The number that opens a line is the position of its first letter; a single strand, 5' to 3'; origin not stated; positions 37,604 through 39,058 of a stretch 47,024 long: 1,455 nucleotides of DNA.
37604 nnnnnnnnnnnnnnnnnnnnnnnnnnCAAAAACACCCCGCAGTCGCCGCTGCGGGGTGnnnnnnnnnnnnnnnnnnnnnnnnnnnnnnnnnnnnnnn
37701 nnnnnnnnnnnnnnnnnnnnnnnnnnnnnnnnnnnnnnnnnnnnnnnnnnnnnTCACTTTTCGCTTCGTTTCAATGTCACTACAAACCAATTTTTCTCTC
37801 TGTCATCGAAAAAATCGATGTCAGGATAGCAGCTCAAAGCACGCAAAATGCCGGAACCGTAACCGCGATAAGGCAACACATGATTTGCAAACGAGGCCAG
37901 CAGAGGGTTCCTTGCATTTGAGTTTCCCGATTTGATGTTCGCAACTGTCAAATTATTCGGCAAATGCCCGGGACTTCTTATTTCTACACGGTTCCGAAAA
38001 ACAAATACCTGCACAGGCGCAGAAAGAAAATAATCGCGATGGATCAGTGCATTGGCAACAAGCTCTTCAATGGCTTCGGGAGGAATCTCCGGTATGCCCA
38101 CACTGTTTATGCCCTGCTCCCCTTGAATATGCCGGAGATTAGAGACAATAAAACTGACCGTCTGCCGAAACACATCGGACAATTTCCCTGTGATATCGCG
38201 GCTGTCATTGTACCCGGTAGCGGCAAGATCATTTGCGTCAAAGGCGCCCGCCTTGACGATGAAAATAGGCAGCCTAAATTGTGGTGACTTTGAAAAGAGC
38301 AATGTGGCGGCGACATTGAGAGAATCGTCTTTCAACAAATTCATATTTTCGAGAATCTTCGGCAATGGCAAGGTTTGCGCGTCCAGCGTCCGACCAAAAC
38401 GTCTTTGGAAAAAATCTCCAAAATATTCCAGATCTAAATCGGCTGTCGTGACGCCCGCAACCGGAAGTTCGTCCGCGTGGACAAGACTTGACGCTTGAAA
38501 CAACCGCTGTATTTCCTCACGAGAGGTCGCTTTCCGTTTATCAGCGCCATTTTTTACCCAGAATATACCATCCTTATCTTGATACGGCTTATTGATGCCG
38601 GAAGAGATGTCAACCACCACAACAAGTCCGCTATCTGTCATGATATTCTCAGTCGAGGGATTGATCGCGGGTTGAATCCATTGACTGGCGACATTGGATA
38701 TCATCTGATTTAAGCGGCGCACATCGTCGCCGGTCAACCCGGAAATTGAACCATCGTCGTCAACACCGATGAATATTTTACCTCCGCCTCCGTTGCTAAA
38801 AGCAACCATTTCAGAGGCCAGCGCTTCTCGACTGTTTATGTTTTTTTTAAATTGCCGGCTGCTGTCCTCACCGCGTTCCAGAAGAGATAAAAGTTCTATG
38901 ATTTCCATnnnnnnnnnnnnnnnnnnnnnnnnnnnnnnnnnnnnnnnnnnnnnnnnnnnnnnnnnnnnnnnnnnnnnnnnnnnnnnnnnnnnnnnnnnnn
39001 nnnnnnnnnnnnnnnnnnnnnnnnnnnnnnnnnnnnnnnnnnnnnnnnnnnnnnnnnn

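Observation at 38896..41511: Single-chain Mre11/Rad50-like design: PHP phosphoesterase fused to an SMC/Rad50-type ATPase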

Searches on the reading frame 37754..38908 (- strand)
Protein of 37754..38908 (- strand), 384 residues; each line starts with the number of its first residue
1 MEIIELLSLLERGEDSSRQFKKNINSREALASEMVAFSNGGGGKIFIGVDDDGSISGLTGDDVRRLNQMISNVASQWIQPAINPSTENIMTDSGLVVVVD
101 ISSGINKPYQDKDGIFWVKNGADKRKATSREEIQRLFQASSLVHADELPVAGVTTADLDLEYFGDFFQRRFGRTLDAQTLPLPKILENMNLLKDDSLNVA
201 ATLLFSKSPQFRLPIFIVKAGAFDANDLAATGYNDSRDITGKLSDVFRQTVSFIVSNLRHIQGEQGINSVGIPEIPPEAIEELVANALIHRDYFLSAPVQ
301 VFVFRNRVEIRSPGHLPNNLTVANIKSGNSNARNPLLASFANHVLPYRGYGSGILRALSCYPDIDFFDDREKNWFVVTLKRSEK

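Call 3: search_protein_families(library=pfam, proteins=[window:37754-38908:-], max_evalue=1)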
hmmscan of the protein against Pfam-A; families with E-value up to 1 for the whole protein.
window:37754-38908:- (384 aa): 2 families
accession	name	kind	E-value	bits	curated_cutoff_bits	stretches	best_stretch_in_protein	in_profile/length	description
PF04326.19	SLFN_AlbA_2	-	4.4e-22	79.3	25.3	1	14-127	1-117/118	Schlafen, AlbA_2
PF13749.12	HATPase_c_4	-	4.7e-13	49.4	26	1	297-360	2-67/89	Putative ATP-dependent DNA helicase recG C-terminal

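Call 4: search_protein_families(library=padloc, proteins=[window:37754-38908:-], max_evalue=1)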
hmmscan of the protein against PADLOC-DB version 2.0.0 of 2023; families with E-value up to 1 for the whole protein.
window:37754-38908:- (384 aa): 4 families
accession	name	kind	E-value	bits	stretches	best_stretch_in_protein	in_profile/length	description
PDLC02394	pAgo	-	4.1e-12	42.7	1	34-321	61-362/1121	-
PDLC02402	Aga_SIR2-PNTD1-PNTD2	-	6.6e-11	39.1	1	184-320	354-487/876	Class I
PDLC02418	Aga_SIR2-Kinase-PNTD1-PNTD2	-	1.8e-07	27.8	1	236-320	282-365/756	Class I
PDLC05032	PDC-S50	-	0.026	11.6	1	12-85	16-95/387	-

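Call 5: search_protein_families(library=ncbifam, proteins=[window:37754-38908:-], max_evalue=1)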
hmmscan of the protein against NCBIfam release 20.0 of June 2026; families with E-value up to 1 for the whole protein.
window:37754-38908:- (384 aa): 0 families

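Call 31: search_solved_structures(query=window:37754-38908:-, max_evalue=1, show_alignments=1)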
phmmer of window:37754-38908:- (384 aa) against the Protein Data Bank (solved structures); distinct sequences matched with E-value up to 1: 1.
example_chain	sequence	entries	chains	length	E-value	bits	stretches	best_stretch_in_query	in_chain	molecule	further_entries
3lmm_A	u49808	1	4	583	1.2e-08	37.8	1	23-341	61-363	Uncharacterized protein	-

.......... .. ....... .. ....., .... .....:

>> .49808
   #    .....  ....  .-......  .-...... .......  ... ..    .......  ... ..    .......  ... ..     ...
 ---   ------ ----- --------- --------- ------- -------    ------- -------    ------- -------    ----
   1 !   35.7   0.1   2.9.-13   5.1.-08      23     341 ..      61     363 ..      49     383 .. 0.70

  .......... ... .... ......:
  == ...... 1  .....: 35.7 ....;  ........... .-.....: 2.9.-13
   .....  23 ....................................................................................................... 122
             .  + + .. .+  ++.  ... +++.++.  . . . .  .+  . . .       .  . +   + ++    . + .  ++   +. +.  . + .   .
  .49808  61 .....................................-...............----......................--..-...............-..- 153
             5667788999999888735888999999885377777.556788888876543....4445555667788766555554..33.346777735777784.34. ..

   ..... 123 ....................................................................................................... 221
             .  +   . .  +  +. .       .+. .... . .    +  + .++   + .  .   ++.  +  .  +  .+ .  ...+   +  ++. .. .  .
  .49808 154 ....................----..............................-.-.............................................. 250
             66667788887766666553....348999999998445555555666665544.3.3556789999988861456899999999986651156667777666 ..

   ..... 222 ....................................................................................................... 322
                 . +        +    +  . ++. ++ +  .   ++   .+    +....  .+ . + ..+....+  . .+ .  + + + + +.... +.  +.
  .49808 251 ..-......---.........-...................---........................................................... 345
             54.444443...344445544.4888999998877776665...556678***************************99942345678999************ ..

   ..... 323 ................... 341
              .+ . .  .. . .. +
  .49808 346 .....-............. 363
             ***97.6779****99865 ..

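Call 50: find_homologous_proteins(query=window:37754-38908:-, max_evalue=0.00001)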
Query window:37754-38908:- (384 aa): 4209 proteins with E <= 0.00001 among 8000 candidates; the best 120 are listed.
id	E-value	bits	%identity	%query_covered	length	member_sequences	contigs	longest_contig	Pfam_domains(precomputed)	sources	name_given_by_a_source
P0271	1.6e-251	852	100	100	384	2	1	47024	PF13749.13,PF04326.20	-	-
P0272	2.6e-212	723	84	99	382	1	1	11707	PF13749.13,PF04326.20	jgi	jgi:ATP-dependent DNA helicase RecG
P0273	4.3e-201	686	79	97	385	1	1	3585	PF13749.13,PF04326.20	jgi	jgi:ATP-dependent DNA helicase RecG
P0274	8.0e-201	685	78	97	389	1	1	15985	PF13749.13,PF04326.20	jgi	jgi:ATP-dependent DNA helicase RecG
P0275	6.8e-200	682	78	100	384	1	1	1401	PF13749.13,PF04326.20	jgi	jgi:ATP-dependent DNA helicase RecG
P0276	2.4e-198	677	77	99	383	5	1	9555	PF13749.13,PF04326.20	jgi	jgi:ATP-dependent DNA helicase RecG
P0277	2.4e-196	670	76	100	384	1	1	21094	PF13749.13,PF04326.20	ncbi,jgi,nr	ncbi:MAG: putative DNA binding domain-containing protein [Clostridiales Family XIII bacterium]|jgi:A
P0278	1.4e-194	664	76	99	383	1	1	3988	PF13749.13,PF04326.20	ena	-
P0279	1.3e-193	661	76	99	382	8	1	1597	PF13749.13,PF04326.20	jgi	-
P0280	2.7e-193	660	77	99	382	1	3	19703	PF13749.13,PF04326.20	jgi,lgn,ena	-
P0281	2.9e-193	660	76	99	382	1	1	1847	PF13749.13,PF04326.20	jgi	-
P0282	5.3e-193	659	77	99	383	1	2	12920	PF13749.13,PF04326.20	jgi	-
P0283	5.9e-193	659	76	100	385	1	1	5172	PF13749.13,PF04326.20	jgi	jgi:ATP-dependent DNA helicase RecG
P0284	7.2e-193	659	77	99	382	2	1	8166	PF13749.13,PF04326.20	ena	-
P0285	9.4e-193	658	74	100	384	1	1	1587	PF13749.13,PF04326.20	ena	-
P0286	1.2e-192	658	76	99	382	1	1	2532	PF13749.13,PF04326.20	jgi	jgi:ATP-dependent DNA helicase RecG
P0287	1.8e-192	657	76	99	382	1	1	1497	PF13749.13,PF04326.20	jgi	-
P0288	2.1e-192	657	74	99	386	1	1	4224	PF13749.13,PF04326.20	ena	-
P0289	2.4e-192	657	75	99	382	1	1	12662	PF13749.13,PF04326.20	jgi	-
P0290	3.0e-192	657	77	99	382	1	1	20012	PF13749.13,PF04326.20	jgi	jgi:ATP-dependent DNA helicase RecG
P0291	3.8e-192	656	74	99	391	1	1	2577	PF13749.13,PF04326.20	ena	-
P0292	7.6e-192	655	75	100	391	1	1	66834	PF13749.13,PF04326.20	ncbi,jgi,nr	ncbi:MAG: putative DNA binding domain-containing protein [Synergistaceae bacterium]|jgi:ATP-dependen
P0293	9.3e-192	655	76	99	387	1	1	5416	PF13749.13,PF04326.20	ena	-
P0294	1.3e-191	655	75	99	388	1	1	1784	PF13749.13,PF04326.20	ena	-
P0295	1.7e-190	651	75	99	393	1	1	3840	PF13749.13,PF04326.20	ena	-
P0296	3.3e-190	650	75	99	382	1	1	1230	PF13749.13,PF04326.20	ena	-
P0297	4.2e-190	650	75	99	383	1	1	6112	PF13749.13,PF04326.20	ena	-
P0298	4.9e-190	649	74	99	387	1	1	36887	PF13749.13,PF04326.20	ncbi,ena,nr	ncbi:MAG: putative DNA binding domain-containing protein [Synergistaceae bacterium]|nr:putative DNA 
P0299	5.7e-190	649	76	100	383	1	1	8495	PF13749.13,PF04326.20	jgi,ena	-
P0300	6.0e-190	649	75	99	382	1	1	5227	PF13749.13,PF04326.20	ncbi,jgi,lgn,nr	ncbi:MAG: putative DNA binding domain-containing protein [Mediterranea sp.]|jgi:ATP-dependent DNA he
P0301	7.4e-190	649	76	99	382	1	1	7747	PF13749.13,PF04326.20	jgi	-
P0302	1.1e-189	648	74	99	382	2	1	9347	PF13749.13,PF04326.20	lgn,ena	-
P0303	4.1e-189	646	75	99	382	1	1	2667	PF13749.13,PF04326.20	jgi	jgi:ATP-dependent DNA helicase RecG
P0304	7.3e-189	646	72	100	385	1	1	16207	PF13749.13,PF04326.20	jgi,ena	-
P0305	1.2e-188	645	74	99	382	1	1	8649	PF13749.13,PF04326.20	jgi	jgi:ATP-dependent DNA helicase RecG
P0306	4.9e-188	643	72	99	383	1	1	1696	PF13749.13,PF04326.20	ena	-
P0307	4.9e-188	643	74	99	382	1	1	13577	PF13749.13,PF04326.20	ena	-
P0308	5.6e-188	643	74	99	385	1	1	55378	PF13749.13,PF04326.20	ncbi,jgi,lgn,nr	ncbi:MAG: putative DNA binding domain-containing protein [Clostridiales Family XIII bacterium]|jgi:A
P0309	9.1e-188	642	73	99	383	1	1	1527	PF13749.13,PF04326.20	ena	-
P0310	2.1e-187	641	73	99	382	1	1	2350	PF13749.13,PF04326.20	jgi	-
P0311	2.2e-187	641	73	99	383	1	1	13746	PF13749.13,PF04326.20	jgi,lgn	jgi:ATP-dependent DNA helicase RecG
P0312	2.9e-187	640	73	99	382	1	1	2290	PF13749.13,PF04326.20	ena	-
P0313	7.0e-187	639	73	99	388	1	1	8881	PF13749.13,PF04326.20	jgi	jgi:ATP-dependent DNA helicase RecG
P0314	1.3e-186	638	74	99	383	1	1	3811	PF13749.13,PF04326.20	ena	-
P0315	1.6e-186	638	75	99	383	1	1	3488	PF13749.13,PF04326.20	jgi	jgi:ATP-dependent DNA helicase RecG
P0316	1.9e-186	638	75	96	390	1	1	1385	PF13749.13,PF04326.20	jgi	jgi:ATP-dependent DNA helicase RecG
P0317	2.3e-186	637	73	99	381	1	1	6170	PF13749.13,PF04326.20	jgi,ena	-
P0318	2.7e-186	637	73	100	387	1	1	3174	PF13749.13,PF04326.20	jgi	jgi:ATP-dependent DNA helicase RecG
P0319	1.8e-185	634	72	99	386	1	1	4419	PF13749.13,PF04326.20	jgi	jgi:ATP-dependent DNA helicase RecG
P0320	2.9e-185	634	71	100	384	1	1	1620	PF13749.13,PF04326.20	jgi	jgi:ATP-dependent DNA helicase RecG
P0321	4.5e-185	633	74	96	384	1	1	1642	PF13749.13,PF04326.20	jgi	jgi:ATP-dependent DNA helicase RecG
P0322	7.0e-185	632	71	99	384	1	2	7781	PF13749.13,PF04326.20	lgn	-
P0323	8.4e-185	632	72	100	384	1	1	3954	PF13749.13,PF04326.20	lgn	-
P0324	5.6e-184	629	73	99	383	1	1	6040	PF13749.13,PF04326.20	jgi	-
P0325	6.2e-184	629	72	99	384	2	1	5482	PF13749.13,PF04326.20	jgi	-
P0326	6.6e-184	629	71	99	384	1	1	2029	PF13749.13,PF04326.20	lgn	-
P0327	7.4e-184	629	74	100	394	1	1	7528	PF13749.13,PF04326.20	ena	-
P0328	9.8e-184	629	70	99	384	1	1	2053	PF13749.13,PF04326.20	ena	-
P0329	1.2e-183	628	73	99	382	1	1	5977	PF13749.13,PF04326.20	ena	-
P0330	4.4e-183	627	71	100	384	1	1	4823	PF13749.13,PF04326.20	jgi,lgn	jgi:ATP-dependent DNA helicase RecG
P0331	8.0e-183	626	72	99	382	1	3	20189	PF13749.13,PF04326.20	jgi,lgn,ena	-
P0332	1.4e-182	625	71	99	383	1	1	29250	PF13749.13,PF04326.20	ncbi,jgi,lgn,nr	ncbi:MAG: putative DNA binding domain-containing protein [Chitinispirillales bacterium]|jgi:ATP-depe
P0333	1.5e-182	625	72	99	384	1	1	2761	PF13749.13,PF04326.20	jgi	jgi:ATP-dependent DNA helicase RecG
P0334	2.1e-182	624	73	99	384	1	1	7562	PF13749.13,PF04326.20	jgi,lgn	jgi:ATP-dependent DNA helicase RecG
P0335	2.4e-182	624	71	99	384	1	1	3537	PF13749.13,PF04326.20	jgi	jgi:ATP-dependent DNA helicase RecG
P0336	2.4e-182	624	70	99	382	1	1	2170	PF13749.13,PF04326.20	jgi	jgi:ATP-dependent DNA helicase RecG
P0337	6.6e-182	623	72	99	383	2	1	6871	PF13749.13,PF04326.20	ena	-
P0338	8.3e-182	622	70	99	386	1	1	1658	PF13749.13,PF04326.20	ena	-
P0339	9.1e-182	622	78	91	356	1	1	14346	PF13749.13,PF04326.20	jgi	jgi:ATP-dependent DNA helicase RecG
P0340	9.7e-182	622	71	100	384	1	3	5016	PF13749.13,PF04326.20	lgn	-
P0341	9.9e-182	622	71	97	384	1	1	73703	PF13749.13,PF04326.20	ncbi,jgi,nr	ncbi:MAG: putative DNA binding domain-containing protein [Synergistaceae bacterium]|jgi:ATP-dependen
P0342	1.3e-181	622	70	100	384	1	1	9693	PF13749.13,PF04326.20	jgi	jgi:ATP-dependent DNA helicase RecG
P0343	4.2e-181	620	71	96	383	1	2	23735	PF13749.13,PF04326.20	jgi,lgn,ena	-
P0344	4.7e-181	620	71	99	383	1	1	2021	PF13749.13,PF04326.20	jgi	jgi:ATP-dependent DNA helicase RecG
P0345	6.1e-181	619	71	100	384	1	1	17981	PF13749.13,PF04326.20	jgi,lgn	jgi:ATP-dependent DNA helicase RecG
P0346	7.1e-181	619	70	100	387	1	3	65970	PF13749.13,PF04326.20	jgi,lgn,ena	-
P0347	8.8e-181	619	72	99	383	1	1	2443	PF13749.13,PF04326.20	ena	-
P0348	1.4e-180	618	71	99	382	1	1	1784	PF13749.13,PF04326.20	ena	-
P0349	1.6e-180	618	72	99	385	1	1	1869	PF13749.13,PF04326.20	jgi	jgi:ATP-dependent DNA helicase RecG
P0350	2.2e-180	618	70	99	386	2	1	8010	PF13749.13,PF04326.20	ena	-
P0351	8.9e-180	616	69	99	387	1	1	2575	PF13749.13,PF04326.20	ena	-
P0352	9.8e-180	616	71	100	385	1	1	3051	PF13749.13,PF04326.20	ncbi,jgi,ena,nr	ncbi:MAG: putative DNA binding domain-containing protein [Peptococcaceae bacterium]|nr:putative DNA 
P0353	1.5e-179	615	71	99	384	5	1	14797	PF13749.13,PF04326.20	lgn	-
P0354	2.0e-179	614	71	99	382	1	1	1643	PF13749.13,PF04326.20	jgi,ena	-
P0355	3.8e-179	614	70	99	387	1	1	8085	PF13749.13,PF04326.20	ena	-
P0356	4.4e-179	613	71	99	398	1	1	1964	PF13749.13,PF04326.20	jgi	jgi:ATP-dependent DNA helicase RecG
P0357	6.6e-179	613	71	99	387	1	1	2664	PF13749.13,PF04326.20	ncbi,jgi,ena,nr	ncbi:MAG: putative DNA binding domain-containing protein [Planctomycetaceae bacterium]|nr:putative D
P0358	2.4e-178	611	71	99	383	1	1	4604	PF13749.13,PF04326.20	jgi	-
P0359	4.7e-178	610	70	99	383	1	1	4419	PF13749.13,PF04326.20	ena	-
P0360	8.1e-178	609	72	99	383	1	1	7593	PF13749.13,PF04326.20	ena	-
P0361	9.2e-178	609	70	99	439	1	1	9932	PF13749.13,PF04326.20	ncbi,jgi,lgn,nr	ncbi:MAG: putative DNA binding domain-containing protein [Clostridiales Family XIII bacterium]|jgi:A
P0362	1.4e-177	608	70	99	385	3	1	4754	PF13749.13,PF04326.20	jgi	jgi:ATP-dependent DNA helicase RecG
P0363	2.2e-177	608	70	99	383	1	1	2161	PF13749.13,PF04326.20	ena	-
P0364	9.2e-177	606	69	100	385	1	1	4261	PF13749.13,PF04326.20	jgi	jgi:ATP-dependent DNA helicase RecG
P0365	1.2e-176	605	70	99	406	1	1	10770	PF13749.13,PF04326.20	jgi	jgi:ATP-dependent DNA helicase RecG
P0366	1.3e-176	605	67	100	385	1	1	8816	PF13749.13,PF04326.20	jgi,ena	-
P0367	2.8e-176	604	69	97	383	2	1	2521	PF13749.13,PF04326.20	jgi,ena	-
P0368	3.5e-175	601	70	99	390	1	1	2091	PF13749.13,PF04326.20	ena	-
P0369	6.4e-175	600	68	99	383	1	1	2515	PF13749.13,PF04326.20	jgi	-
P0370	2.3e-174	598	69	98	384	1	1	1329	PF13749.13,PF04326.20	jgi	jgi:ATP-dependent DNA helicase RecG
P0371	3.3e-174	597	67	100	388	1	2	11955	PF13749.13,PF04326.20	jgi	jgi:ATP-dependent DNA helicase RecG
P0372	5.1e-174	597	69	99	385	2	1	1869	PF13749.13,PF04326.20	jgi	-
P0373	6.1e-174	596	67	99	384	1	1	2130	PF13749.13,PF04326.20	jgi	jgi:ATP-dependent DNA helicase RecG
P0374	6.6e-174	596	67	100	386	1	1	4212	PF13749.13,PF04326.20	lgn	-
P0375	7.1e-174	596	70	99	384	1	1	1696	PF13749.13,PF04326.20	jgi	jgi:ATP-dependent DNA helicase RecG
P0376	8.7e-174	596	79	88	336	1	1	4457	PF13749.13,PF04326.20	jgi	jgi:ATP-dependent DNA helicase RecG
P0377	1.5e-173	595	67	99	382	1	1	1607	PF13749.13,PF04326.20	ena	-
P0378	2.8e-173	594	69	99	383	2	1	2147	PF13749.13,PF04326.20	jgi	jgi:ATP-dependent DNA helicase RecG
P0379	6.6e-173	593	67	99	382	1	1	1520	PF13749.13,PF04326.20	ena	-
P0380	9.8e-173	593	69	100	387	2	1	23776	PF13749.13,PF04326.20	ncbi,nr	ncbi:MAG: putative DNA binding domain-containing protein [Candidatus Bathyarchaeota archaeon]|nr:put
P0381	1.5e-172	592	68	99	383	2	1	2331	PF13749.13,PF04326.20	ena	-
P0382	2.3e-172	591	67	99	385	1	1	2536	PF13749.13,PF04326.20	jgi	jgi:ATP-dependent DNA helicase RecG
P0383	1.7e-171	588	68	99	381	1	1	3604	PF13749.13,PF04326.20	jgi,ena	-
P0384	1.8e-171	588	66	100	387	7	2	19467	PF13749.13,PF04326.20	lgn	-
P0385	3.3e-171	587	67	99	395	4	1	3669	PF13749.13,PF04326.20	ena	-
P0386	3.6e-171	587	69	99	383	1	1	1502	PF13749.13,PF04326.20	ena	-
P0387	3.8e-171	587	66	99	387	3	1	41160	PF13749.13,PF04326.20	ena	-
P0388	2.6e-170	585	66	99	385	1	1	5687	PF13749.13,PF04326.20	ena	-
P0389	2.8e-170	584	67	100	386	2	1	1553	PF13749.13,PF04326.20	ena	-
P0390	5.2e-170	584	66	99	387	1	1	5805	PF13749.13,PF04326.20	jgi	jgi:ATP-dependent DNA helicase RecG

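Call 54: search_protein_families(library=phrogs, proteins=[window:37754-38908:-], max_evalue=0.001)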
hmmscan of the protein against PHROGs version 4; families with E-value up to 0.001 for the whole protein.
window:37754-38908:- (384 aa): 1 family
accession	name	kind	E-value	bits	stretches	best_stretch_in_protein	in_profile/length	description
phrog_12156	-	DNA, RNA and nucleotide metabolism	7.4e-48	164.4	1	9-359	13-374/485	DNA helicase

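Call 62: predict_structure(alignment_id=A4)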
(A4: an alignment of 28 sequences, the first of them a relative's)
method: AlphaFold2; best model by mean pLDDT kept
length: 384 residues; sequences in the alignment: 28
mean_pLDDT: 75.6   pTM: 0.53
mean pLDDT of the five models: 75.6, 68.9, 67.1, 61.7, 55.9
residues with pLDDT >= 90: 45; 70-90: 231; 50-70: 88; < 50: 20
segments of 3 or more residues with pLDDT < 50: 140-145, 265-271, 293-295
pLDDT, mean of each block of 10 residues (from residue 1): 85 89 90 88 91 89 90 79 84 90 71 81 75 54 53 84 79 85 83 80 70 66 73 70 78 78 50 72 76 61 85 64 68 54 56 75 83 81 59
secondary structure, 60 per line:
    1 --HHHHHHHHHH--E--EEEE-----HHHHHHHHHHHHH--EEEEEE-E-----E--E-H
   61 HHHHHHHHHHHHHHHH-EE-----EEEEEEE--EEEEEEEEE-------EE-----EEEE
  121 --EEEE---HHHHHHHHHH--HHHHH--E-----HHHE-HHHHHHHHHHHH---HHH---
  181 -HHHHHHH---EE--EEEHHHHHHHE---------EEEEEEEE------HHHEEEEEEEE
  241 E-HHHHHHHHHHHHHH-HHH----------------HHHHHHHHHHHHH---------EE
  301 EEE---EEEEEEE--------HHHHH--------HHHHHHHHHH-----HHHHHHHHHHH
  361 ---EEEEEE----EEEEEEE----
elements in order: H3-12 E18-21 H27-39 E42-47 H60-76 E85-91 E94-102 E117-120 E123-126 H130-139 H142-146 H160-171 H182-188 E196-198 H199-205 E216-223 E233-241 H243-256 H277-289 E299-303 E307-313 H322-326 H335-344 H350-360 E364-369 E374-380

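Call 66: fold_search(model_id=the predicted structure, library=pdb)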
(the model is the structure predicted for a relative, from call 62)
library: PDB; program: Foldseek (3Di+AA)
matches with E <= 10: 403; with E <= 0.001: 31
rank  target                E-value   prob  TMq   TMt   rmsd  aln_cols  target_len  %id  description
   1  3lmm_C                3.7e-18  1.00  0.52  0.45   7.6       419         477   19  Crystal Structure of the DIP2311 protein from Corynebacterium diphtheriae, Northeast Structural Genomics Consortium Ta (released 2010-02-16)
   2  3lmm_B                1.2e-17  1.00  0.50  0.38   7.5       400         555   19  Crystal Structure of the DIP2311 protein from Corynebacterium diphtheriae, Northeast Structural Genomics Consortium Ta (released 2010-02-16)
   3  3lmm_A                1.4e-17  1.00  0.52  0.43   8.3       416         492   20  Crystal Structure of the DIP2311 protein from Corynebacterium diphtheriae, Northeast Structural Genomics Consortium Ta (released 2010-02-16)
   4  3lmm_D                6.1e-17  1.00  0.52  0.40   7.6       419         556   19  Crystal Structure of the DIP2311 protein from Corynebacterium diphtheriae, Northeast Structural Genomics Consortium Ta (released 2010-02-16)
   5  9uie_B                5.3e-05  1.00  0.22  0.11  14.5       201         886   16  Electronic microscopy structure of human schlafen14-E211A dimer in complex with dsRNA (released 2025-08-06)
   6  7q3z_A                5.6e-05  1.00  0.23  0.27   9.9       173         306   14  DNA/RNA binding protein (released 2022-01-26)
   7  9nyy_A                7.9e-05  1.00  0.22  0.11  15.3       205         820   18  Nucleic acid bound human SLFN14, State 1 (released 2025-07-09)
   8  9nyy_B                1.1e-04  0.99  0.22  0.11  20.6       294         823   13  Nucleic acid bound human SLFN14, State 1 (released 2025-07-09)
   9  5yd0_A                1.2e-04  1.00  0.21  0.24   9.7       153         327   16  Crystal structure of Schlafen 13 (SLFN13) N'-domain (released 2018-03-28)
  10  7zep_A                1.2e-04  0.99  0.21  0.11  19.8       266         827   14  Human SLFN11 E209A dimer (released 2022-09-28)
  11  7fex                  1.3e-04  1.00  0.20  0.23   9.9       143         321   18  Crystal structure of Sus scrofa Schlafen11 N-terminal domain (2.69 A) (released 2023-06-07)
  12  7lre_A                1.6e-04  1.00  0.22  0.17  10.9       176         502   17  Cryo-EM of the SLFN12-PDE3A complex: SLFN12 body refinement (released 2021-06-09)
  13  7lrd_A                1.6e-04  1.00  0.22  0.17  10.9       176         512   17  Cryo-EM of the SLFN12-PDE3A complex: Consensus subset model (released 2021-06-09)
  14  5yd0_D                2.0e-04  1.00  0.21  0.24   9.6       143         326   16  Crystal structure of Schlafen 13 (SLFN13) N'-domain (released 2018-03-28)
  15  5yd0_C                2.6e-04  1.00  0.20  0.23   9.8       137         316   15  Crystal structure of Schlafen 13 (SLFN13) N'-domain (released 2018-03-28)
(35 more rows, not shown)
